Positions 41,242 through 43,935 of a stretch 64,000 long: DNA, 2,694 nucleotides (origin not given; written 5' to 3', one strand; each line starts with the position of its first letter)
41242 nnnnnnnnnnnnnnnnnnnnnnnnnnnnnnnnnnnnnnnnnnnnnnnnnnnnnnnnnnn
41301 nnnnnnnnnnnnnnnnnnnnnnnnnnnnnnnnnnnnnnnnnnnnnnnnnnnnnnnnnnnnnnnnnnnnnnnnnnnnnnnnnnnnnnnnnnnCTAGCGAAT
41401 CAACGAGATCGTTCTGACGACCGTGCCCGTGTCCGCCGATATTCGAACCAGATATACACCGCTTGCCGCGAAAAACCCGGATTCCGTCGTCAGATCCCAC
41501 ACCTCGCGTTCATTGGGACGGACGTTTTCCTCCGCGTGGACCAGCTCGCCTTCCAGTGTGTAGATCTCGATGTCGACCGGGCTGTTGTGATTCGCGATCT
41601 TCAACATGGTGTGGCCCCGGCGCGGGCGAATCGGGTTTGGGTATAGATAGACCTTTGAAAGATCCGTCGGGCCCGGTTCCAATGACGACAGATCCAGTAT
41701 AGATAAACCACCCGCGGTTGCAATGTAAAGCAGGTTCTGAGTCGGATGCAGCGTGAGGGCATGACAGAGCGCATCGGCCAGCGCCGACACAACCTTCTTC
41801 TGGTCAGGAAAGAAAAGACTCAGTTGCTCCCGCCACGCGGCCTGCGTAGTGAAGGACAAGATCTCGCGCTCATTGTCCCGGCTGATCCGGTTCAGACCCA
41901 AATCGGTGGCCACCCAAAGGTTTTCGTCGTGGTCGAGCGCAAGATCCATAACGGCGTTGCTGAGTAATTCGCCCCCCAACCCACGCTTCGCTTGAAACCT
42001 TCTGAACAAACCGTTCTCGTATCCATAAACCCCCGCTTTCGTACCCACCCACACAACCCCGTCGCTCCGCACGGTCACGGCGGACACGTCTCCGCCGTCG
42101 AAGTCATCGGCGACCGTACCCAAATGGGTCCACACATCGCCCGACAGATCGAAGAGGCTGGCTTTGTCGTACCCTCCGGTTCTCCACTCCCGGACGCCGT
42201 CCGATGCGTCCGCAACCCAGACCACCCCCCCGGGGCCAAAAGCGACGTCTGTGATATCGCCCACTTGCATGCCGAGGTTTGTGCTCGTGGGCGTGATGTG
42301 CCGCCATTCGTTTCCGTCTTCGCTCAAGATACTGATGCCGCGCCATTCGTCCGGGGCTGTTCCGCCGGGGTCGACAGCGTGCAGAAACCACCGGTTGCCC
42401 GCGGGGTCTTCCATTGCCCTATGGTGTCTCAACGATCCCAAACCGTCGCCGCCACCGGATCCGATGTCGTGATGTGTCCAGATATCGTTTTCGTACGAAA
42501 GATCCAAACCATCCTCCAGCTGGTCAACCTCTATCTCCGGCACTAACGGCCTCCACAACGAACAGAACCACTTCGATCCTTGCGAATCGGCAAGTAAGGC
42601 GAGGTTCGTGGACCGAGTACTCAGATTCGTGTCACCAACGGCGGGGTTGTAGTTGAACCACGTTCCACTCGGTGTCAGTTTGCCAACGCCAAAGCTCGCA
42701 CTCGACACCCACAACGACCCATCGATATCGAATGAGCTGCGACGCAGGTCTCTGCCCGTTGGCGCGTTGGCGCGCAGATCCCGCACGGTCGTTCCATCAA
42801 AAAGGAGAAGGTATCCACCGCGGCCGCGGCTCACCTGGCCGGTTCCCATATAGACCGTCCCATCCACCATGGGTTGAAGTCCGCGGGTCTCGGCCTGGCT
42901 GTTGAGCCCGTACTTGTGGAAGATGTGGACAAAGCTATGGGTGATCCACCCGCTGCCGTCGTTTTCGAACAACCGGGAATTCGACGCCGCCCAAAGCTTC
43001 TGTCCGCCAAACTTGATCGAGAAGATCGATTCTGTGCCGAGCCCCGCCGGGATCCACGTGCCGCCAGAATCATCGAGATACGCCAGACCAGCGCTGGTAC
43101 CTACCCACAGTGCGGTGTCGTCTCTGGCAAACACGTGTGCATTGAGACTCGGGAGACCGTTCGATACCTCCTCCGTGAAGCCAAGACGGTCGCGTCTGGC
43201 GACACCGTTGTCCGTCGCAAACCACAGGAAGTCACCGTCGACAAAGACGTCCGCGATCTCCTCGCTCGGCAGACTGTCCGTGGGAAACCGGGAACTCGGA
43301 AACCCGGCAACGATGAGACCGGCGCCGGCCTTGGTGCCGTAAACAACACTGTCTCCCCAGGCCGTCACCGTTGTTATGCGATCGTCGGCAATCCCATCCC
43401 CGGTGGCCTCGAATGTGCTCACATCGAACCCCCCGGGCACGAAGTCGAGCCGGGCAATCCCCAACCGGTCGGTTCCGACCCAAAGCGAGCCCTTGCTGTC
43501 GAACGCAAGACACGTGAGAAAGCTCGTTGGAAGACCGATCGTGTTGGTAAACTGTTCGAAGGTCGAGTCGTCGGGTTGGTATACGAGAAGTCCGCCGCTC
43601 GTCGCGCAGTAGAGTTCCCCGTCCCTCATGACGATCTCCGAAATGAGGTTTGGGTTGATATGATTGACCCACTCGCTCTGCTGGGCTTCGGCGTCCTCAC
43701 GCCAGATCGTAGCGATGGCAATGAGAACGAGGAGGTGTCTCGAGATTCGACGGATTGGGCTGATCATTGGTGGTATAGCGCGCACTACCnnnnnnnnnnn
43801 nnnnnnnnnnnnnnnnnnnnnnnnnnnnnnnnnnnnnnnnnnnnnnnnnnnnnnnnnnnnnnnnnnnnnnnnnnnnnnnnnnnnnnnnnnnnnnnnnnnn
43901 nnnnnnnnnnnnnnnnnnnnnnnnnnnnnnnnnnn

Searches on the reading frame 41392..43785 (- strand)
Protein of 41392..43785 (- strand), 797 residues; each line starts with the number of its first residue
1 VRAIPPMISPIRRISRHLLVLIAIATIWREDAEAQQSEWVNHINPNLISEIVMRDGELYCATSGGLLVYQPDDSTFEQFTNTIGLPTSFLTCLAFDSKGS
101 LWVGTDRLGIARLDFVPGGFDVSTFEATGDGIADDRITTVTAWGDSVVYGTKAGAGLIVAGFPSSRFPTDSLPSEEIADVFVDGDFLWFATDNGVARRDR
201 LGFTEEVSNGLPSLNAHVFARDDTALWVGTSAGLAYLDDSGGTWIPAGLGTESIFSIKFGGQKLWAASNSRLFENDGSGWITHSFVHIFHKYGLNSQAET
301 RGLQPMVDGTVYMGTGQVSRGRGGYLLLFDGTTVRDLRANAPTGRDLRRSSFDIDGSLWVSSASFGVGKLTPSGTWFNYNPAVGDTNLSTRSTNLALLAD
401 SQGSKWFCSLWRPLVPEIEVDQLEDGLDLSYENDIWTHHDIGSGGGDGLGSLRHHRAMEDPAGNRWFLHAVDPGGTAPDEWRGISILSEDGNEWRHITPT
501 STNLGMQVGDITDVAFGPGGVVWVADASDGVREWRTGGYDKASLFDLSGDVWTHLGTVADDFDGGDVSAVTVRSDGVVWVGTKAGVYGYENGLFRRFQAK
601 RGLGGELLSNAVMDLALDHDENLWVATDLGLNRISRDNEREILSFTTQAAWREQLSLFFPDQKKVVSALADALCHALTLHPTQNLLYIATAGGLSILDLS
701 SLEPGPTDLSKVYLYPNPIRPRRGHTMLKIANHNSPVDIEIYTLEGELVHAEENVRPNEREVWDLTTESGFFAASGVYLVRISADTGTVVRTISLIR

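Call 10: search_protein_families(library=pfam, proteins=[window:41392-43785:-], max_evalue=0.001)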
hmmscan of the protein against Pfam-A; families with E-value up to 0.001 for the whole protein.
window:41392-43785:- (797 aa): 3 families
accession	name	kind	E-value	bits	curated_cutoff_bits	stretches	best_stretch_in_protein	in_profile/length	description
PF07494.17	Reg_prop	-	2.7e-16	58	20.4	0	84-106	1-23/24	Two component regulator propeller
PF08450.18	SGL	-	0.00025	21.1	26.3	0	26-109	23-107/246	SMP-30/Gluconolactonase/LRE-like region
PF18962.6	Por_Secre_tail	-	0.00027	21.6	27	1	714-792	1-72/75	Secretion system C-terminal sorting domain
